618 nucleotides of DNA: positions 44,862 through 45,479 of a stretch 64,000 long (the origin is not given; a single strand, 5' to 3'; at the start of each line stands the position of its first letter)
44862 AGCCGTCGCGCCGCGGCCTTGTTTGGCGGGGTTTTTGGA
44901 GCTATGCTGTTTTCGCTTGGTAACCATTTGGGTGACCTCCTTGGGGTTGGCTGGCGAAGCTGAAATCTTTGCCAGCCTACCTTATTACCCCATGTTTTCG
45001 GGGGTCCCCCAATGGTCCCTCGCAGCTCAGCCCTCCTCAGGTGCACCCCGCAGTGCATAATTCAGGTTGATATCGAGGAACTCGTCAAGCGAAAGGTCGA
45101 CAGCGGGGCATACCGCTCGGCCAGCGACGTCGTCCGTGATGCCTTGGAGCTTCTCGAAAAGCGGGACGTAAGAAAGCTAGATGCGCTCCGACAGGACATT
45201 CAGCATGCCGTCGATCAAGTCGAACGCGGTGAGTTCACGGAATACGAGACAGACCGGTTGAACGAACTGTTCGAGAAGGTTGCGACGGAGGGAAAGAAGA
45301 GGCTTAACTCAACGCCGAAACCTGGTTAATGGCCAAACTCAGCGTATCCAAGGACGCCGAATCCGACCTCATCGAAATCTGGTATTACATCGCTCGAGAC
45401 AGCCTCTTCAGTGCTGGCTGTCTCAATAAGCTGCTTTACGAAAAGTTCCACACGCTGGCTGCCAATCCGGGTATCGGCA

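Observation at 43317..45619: Degenerate ISa with non-matching flanks truncates parD and supplies a new ATG, leaving parE intact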

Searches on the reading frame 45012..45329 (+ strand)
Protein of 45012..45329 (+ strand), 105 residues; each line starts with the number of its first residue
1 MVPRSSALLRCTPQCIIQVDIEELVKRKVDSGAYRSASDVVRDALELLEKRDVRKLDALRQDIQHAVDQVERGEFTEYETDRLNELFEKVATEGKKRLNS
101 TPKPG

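Call 7: search_protein_families(library=pfam, proteins=[window:45012-45329:+], max_evalue=0.01)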
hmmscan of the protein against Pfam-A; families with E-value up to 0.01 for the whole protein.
window:45012-45329:+ (105 aa): 3 families
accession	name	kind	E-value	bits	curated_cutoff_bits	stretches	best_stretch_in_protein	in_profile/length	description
PF03693.20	ParD_antitoxin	-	1e-08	35.9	21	1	24-81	16-69/81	Bacterial antitoxin of ParD toxin-antitoxin type II system and RHH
PF25306.1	DUF7880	-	0.0015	19.1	27.5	1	6-71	34-99/127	Domain of unknown function (DUF7880)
PF14591.11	AF0941-like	-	0.0039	18.2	22.6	1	22-82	12-63/113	AF0941-like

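Call 8: search_protein_families(library=ncbifam, proteins=[window:45012-45329:+], max_evalue=0.01)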
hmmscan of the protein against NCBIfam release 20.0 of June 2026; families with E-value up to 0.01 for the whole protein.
window:45012-45329:+ (105 aa): 2 families
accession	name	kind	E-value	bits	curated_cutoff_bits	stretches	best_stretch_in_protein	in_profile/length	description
TIGR02606.1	antidote_CC2985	hypoth_equivalog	2.9e-12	46.4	46.2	1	21-74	10-62/70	type II toxin-antitoxin system ParD family antitoxin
NF047410.1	CotG_ExsB_Nterm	domain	0.0013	18.6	28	1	62-75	5-18/26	CotG/ExsB N-terminal domain-containing protein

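Call 10: find_homologous_proteins(query=window:45069-45326:+, max_evalue=0.001)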
Query seq(86 aa) (86 aa): 11 proteins with E <= 0.001 among 14 candidates.
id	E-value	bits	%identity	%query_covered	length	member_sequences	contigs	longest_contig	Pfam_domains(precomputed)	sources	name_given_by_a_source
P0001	9.6e-44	165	94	100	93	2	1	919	PF03693.21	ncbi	-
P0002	8.1e-38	146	86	100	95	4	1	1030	PF03693.21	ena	-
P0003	1.1e-37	145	83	100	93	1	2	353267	PF03693.21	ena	-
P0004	1.4e-37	145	84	100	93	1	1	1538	PF03693.21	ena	-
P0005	2.1e-37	144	81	100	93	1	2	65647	PF03693.21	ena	-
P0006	4.5e-34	134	79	100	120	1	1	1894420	PF03693.21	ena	-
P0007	5.2e-34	134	78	100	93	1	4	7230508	PF03693.21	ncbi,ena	-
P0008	9.1e-33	130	83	88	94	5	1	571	PF03693.21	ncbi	-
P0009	1.3e-25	107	90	71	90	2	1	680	PF03693.21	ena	-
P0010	1.5e-7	50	76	44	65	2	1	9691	-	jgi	-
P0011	5.3e-6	45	33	88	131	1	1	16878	PF03693.21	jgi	jgi:antitoxin ParD1/3/4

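Call 12: find_encoding_contigs(protein=P0001, flank=6000, max_places=6)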
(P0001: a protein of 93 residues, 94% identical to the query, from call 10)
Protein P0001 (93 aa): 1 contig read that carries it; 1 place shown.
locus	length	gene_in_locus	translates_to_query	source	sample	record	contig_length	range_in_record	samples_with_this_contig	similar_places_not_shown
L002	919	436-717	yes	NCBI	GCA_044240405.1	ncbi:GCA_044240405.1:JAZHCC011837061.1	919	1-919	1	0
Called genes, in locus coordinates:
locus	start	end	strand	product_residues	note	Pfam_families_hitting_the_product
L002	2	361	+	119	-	?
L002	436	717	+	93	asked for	PF03693:ParD_antitoxin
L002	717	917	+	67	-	?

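Call 13: find_encoding_contigs(protein=P0003, flank=6000, max_places=6)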
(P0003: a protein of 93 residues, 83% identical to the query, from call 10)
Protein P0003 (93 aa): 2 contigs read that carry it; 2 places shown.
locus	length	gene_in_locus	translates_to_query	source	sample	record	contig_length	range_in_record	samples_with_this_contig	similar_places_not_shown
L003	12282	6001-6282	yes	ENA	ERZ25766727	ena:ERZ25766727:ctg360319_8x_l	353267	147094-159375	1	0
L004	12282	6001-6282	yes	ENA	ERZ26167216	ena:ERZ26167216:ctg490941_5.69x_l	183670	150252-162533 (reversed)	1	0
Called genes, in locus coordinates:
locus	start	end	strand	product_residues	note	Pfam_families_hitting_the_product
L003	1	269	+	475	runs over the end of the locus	PF00145:DNA_methylase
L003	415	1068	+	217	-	PF12183:NotI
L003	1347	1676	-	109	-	-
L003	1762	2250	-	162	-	PF03918:CcmH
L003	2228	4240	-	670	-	PF01578:Cytochrom_C_asm, PF16327:CcmF_C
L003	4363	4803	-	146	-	PF03100:CcmE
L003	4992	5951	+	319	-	PF01715:IPPT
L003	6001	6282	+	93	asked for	PF03693:ParD_antitoxin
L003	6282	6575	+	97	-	PF05016:ParE_toxin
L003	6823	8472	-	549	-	PF00795:CN_hydrolase, PF02540:NAD_synthase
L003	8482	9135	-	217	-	PF13489:Methyltransf_23 (weak), PF03848:TehB, PF08241:Methyltransf_11, PF08242:Methyltransf_12 (weak), PF13649:Methyltransf_25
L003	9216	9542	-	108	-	PF01521:Fe-S_biosyn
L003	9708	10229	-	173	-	-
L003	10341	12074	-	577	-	PF01609:DDE_Tnp_1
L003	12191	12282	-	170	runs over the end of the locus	PF25137:ADH_Fe_C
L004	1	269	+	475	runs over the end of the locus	PF00145:DNA_methylase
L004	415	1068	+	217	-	PF12183:NotI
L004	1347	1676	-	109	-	-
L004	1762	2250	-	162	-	PF03918:CcmH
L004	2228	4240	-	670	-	PF01578:Cytochrom_C_asm, PF16327:CcmF_C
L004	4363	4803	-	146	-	PF03100:CcmE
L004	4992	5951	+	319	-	PF01715:IPPT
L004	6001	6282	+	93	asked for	PF03693:ParD_antitoxin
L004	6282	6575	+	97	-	PF05016:ParE_toxin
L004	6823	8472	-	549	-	PF00795:CN_hydrolase, PF02540:NAD_synthase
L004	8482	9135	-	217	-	PF03848:TehB, PF13489:Methyltransf_23 (weak), PF08241:Methyltransf_11, PF08242:Methyltransf_12 (weak), PF13649:Methyltransf_25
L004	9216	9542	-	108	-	PF01521:Fe-S_biosyn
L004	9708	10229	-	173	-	-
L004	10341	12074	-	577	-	PF01609:DDE_Tnp_1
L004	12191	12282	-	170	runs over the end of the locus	PF25137:ADH_Fe_C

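Call 14: find_encoding_contigs(protein=P0007, flank=6000, max_places=6)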
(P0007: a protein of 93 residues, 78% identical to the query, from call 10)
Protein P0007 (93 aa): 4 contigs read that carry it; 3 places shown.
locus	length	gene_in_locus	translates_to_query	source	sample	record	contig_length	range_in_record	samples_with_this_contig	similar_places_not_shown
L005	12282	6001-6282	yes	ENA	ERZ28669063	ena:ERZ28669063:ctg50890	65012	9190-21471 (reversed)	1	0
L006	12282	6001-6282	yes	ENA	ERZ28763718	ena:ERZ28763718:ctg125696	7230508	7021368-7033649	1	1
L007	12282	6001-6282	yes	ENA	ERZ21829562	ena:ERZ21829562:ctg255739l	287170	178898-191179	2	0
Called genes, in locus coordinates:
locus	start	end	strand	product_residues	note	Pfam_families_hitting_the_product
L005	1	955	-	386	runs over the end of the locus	PF04055:Radical_SAM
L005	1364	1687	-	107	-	-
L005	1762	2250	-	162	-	PF03918:CcmH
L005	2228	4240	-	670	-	PF01578:Cytochrom_C_asm, PF16327:CcmF_C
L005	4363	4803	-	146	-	PF03100:CcmE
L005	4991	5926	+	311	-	PF01715:IPPT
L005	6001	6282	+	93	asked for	PF03693:ParD_antitoxin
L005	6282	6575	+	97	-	PF05016:ParE_toxin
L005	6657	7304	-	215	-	-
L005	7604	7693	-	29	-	-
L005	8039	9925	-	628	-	PF01011:PQQ, PF13570:Beta-prop_ACSF4 (faint), PF13360:PQQ_2 (weak)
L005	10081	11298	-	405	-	PF00657:Lipase_GDSL, PF13472:Lipase_GDSL_2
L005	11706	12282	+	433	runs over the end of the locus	PF00155:Aminotran_1_2, PF00266:Aminotran_5, PF01053:Cys_Met_Meta_PP, PF01041:DegT_DnrJ_EryC1 (weak), PF00266:Aminotran_5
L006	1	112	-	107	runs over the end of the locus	-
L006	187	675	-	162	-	PF03918:CcmH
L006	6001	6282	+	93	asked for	PF03693:ParD_antitoxin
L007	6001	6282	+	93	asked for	PF03693:ParD_antitoxin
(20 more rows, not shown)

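Call 24: find_homologous_proteins(query=L003:4992-5951:+, max_evalue=1e-100)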
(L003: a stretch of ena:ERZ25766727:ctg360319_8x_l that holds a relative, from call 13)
Query L003:4992-5951:+ (319 aa): 867 proteins with E <= 1e-100 among 8000 candidates; the best 120 are listed.
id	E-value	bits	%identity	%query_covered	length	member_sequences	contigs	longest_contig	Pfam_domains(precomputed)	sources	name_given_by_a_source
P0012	1.0e-210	717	99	100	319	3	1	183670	PF01715.24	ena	-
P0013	2.0e-178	610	88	97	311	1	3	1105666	PF01745.23,PF01715.24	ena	-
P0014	1.7e-176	604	87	97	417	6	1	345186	PF01715.24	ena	-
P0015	6.4e-176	602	90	95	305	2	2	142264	PF01715.24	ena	-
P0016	3.2e-172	590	87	96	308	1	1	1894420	PF01715.24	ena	-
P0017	1.9e-170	584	84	97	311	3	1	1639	PF01715.24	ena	-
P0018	1.6e-167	575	82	97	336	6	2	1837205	PF01715.24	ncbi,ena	-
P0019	3.6e-155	534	78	95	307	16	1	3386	PF01715.24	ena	-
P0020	6.3e-154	530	77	97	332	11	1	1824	PF01715.24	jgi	-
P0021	1.4e-135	470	66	99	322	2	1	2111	PF01745.23,PF01715.24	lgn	-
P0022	2.0e-135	469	76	86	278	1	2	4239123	PF01715.24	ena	-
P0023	1.8e-133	463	75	86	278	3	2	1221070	PF01715.24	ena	-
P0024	2.9e-129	449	66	95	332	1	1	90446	PF01745.23,PF01715.24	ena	-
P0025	1.3e-128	447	66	95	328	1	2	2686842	PF01745.23,PF01715.24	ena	-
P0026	8.8e-128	444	66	95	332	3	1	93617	PF01745.23,PF01715.24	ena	-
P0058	4.3e-122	425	84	71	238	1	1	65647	PF01715.24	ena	-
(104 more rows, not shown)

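Call 25: find_encoding_contigs(protein=P0015, flank=8000, max_places=6)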
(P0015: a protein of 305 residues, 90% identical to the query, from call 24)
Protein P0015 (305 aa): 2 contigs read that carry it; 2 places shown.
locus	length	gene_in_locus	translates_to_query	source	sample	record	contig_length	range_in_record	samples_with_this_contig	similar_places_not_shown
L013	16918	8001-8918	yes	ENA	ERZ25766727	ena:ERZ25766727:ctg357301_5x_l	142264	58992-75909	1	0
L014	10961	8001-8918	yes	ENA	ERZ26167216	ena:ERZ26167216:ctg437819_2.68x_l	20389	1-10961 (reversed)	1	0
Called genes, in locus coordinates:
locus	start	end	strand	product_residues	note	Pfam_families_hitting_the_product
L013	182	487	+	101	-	-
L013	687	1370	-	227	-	PF01061:ABC2_membrane, PF03379:CcmB, PF12679:ABC2_membrane_2 (faint)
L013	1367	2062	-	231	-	PF00005:ABC_tran, PF13304:AAA_21 (weak)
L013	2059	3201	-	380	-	PF13620:CarboxypepD_reg (faint)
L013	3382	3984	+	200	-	PF13783:DUF4177 (faint)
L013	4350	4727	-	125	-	-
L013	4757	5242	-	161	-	PF03918:CcmH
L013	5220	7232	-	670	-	PF01578:Cytochrom_C_asm, PF16327:CcmF_C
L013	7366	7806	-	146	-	PF03100:CcmE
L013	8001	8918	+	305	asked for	PF01715:IPPT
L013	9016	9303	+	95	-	PF03693:ParD_antitoxin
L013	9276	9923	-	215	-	-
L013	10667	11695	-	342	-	PF08240:ADH_N, PF00107:ADH_zinc_N, PF13602:ADH_zinc_N_2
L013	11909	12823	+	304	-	PF02625:XdhC_CoxI, PF13478:XdhC_C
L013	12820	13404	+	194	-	PF12804:NTP_transf_3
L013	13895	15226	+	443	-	PF04055:Radical_SAM (faint)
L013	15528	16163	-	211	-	PF00589:Phage_integrase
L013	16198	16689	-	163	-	PF14659:Phage_int_SAM_3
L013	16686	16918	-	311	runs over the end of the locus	-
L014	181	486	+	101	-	-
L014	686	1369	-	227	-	PF01061:ABC2_membrane, PF03379:CcmB, PF12679:ABC2_membrane_2 (faint)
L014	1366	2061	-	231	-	PF00005:ABC_tran, PF13304:AAA_21 (weak)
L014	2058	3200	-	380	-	PF13620:CarboxypepD_reg (faint)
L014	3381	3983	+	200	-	PF13783:DUF4177 (faint)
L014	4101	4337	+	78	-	-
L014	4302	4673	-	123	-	-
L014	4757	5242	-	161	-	PF03918:CcmH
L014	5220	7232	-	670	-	PF01578:Cytochrom_C_asm, PF16327:CcmF_C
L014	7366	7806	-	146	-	PF03100:CcmE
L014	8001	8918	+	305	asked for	PF01715:IPPT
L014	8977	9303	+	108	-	PF03693:ParD_antitoxin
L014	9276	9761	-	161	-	-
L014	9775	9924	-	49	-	-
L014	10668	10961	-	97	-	?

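Call 26: find_encoding_contigs(protein=P0014, flank=8000, max_places=6)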
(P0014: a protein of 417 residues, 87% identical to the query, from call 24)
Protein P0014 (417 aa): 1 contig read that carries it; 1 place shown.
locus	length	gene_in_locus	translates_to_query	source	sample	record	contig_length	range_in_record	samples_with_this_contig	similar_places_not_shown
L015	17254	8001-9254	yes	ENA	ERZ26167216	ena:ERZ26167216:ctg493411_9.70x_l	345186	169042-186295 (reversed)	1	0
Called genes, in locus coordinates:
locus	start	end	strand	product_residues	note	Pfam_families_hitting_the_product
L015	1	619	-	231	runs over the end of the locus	PF00005:ABC_tran, PF13304:AAA_21 (weak)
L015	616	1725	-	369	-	PF13620:CarboxypepD_reg (faint)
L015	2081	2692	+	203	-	PF13783:DUF4177 (faint)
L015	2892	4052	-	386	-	PF04055:Radical_SAM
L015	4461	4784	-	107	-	-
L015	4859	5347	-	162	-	PF03918:CcmH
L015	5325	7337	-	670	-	PF01578:Cytochrom_C_asm, PF16327:CcmF_C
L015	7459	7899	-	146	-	PF03100:CcmE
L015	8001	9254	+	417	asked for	PF01715:IPPT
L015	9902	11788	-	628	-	PF01011:PQQ, PF13570:Beta-prop_ACSF4 (faint), PF13360:PQQ_2 (weak)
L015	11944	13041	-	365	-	PF00657:Lipase_GDSL, PF13472:Lipase_GDSL_2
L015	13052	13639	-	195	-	-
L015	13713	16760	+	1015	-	PF22733:NNH1, PF24883:NPHP3_N (faint), PF05729:NACHT, PF20720:nSTAND3 (faint), PF23598:LRR_14, PF23952:LRR_EndoS (faint), PF12799:LRR_4 (weak)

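Call 29: find_encoding_contigs(protein=P0013, flank=10000, max_places=6)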
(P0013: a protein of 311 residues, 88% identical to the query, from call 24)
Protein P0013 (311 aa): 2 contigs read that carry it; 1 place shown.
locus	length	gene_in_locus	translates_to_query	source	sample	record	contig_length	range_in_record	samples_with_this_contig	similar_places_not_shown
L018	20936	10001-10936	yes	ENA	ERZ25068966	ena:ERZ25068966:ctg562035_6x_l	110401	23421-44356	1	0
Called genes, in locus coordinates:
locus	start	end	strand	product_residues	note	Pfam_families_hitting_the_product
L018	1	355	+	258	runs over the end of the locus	PF23441:SDR, PF00106:adh_short, PF08659:KR, PF13561:adh_short_C2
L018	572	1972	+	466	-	PF07719:TPR_2 (faint), PF14559:TPR_19 (faint), PF13432:TPR_16 (weak)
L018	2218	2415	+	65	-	-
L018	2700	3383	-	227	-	PF01061:ABC2_membrane, PF03379:CcmB, PF12679:ABC2_membrane_2 (weak)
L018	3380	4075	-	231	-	PF00005:ABC_tran, PF13304:AAA_21 (weak)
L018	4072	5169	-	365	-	PF13620:CarboxypepD_reg (faint)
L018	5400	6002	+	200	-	-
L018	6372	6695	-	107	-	-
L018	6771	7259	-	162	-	PF03918:CcmH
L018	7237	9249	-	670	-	PF01578:Cytochrom_C_asm, PF16327:CcmF_C, PF05140:ResB (faint)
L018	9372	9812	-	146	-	PF03100:CcmE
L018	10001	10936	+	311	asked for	PF01745:IPT (weak), PF01715:IPPT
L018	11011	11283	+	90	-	PF03693:ParD_antitoxin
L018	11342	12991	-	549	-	PF00795:CN_hydrolase, PF02540:NAD_synthase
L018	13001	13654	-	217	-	PF03848:TehB, PF13489:Methyltransf_23 (weak), PF08241:Methyltransf_11, PF08242:Methyltransf_12, PF13649:Methyltransf_25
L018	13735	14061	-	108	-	PF01521:Fe-S_biosyn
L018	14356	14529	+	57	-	-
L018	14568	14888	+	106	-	-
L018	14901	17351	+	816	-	PF01433:Peptidase_M1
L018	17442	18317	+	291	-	PF25084:LbH_EIF2B (faint), PF25087:GMPPB_C (faint), PF00132:Hexapep (weak), PF13720:Acetyltransf_11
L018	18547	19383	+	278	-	-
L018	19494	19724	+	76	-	PF04255:DUF433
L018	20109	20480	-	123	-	PF25183:OMP_b-brl_4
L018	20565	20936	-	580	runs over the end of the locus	PF00593:TonB_dep_Rec_b-barrel, PF25183:OMP_b-brl_4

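Call 30: list_cluster_members(proteins=[P0012, P0013, P0014, P0015, P0016, P0017, P0018, P0058])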
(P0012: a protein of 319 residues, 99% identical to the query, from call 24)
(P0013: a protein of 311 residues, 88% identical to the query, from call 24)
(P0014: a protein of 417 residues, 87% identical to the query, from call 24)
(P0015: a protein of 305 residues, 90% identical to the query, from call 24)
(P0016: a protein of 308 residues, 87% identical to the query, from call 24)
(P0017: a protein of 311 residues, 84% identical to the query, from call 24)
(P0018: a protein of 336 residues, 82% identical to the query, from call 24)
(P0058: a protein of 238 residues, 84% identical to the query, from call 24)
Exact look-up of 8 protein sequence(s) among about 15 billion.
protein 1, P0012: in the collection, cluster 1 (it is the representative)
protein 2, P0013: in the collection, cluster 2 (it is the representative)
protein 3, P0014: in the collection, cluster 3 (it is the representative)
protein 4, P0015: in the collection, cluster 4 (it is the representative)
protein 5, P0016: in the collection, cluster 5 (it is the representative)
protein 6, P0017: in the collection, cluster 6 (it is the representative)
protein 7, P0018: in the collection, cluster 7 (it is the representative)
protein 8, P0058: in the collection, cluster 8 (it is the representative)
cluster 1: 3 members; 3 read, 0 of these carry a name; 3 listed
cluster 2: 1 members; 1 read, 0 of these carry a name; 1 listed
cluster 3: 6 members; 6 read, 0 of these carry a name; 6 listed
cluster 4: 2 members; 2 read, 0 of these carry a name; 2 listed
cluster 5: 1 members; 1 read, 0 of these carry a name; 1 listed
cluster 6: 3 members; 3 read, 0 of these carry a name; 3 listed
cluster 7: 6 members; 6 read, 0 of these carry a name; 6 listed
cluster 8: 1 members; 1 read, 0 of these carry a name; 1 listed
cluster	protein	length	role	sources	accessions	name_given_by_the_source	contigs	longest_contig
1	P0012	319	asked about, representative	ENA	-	-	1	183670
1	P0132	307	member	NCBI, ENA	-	-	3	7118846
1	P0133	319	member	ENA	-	-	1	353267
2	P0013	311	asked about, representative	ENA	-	-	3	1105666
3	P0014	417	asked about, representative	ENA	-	-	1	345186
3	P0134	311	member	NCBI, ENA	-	-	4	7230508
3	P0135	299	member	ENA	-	-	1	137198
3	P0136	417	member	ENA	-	-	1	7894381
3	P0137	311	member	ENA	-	-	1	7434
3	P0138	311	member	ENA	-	-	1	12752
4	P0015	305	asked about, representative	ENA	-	-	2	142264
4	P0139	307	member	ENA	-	-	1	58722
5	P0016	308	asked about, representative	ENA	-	-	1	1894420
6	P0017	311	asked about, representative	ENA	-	-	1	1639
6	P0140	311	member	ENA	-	-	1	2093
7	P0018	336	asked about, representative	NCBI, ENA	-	-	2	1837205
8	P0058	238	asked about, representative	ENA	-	-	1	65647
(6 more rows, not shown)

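Call 31: find_encoding_contigs(protein=P0132, flank=10000, max_places=6)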
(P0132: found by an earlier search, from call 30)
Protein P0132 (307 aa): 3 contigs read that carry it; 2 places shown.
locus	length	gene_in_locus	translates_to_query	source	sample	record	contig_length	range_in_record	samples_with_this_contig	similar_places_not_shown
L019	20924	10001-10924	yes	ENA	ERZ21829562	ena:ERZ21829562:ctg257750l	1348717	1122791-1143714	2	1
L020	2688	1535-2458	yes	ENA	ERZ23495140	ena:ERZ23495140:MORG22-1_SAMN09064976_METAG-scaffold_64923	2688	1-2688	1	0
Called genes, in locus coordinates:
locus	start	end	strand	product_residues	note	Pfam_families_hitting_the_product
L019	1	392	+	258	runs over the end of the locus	PF23441:SDR, PF00106:adh_short, PF08659:KR, PF13561:adh_short_C2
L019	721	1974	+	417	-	PF07719:TPR_2 (faint), PF13428:TPR_14 (faint), PF14559:TPR_19 (faint), PF13432:TPR_16 (weak)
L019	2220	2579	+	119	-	-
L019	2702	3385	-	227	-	PF01061:ABC2_membrane, PF03379:CcmB, PF12679:ABC2_membrane_2 (faint)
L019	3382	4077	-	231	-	PF00005:ABC_tran, PF13304:AAA_21 (weak)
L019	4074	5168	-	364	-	PF13620:CarboxypepD_reg (faint)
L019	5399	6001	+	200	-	PF13783:DUF4177 (faint)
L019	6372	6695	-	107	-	-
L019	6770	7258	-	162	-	PF03918:CcmH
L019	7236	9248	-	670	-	PF01578:Cytochrom_C_asm, PF05140:ResB (faint), PF16327:CcmF_C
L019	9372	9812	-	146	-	PF03100:CcmE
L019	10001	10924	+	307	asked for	PF01715:IPPT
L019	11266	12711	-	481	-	PF13701:DDE_Tnp_1_4, PF01609:DDE_Tnp_1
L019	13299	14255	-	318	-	PF01584:CheW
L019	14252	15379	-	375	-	PF00072:Response_reg, PF01339:CheB_methylest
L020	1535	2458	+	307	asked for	PF01715:IPPT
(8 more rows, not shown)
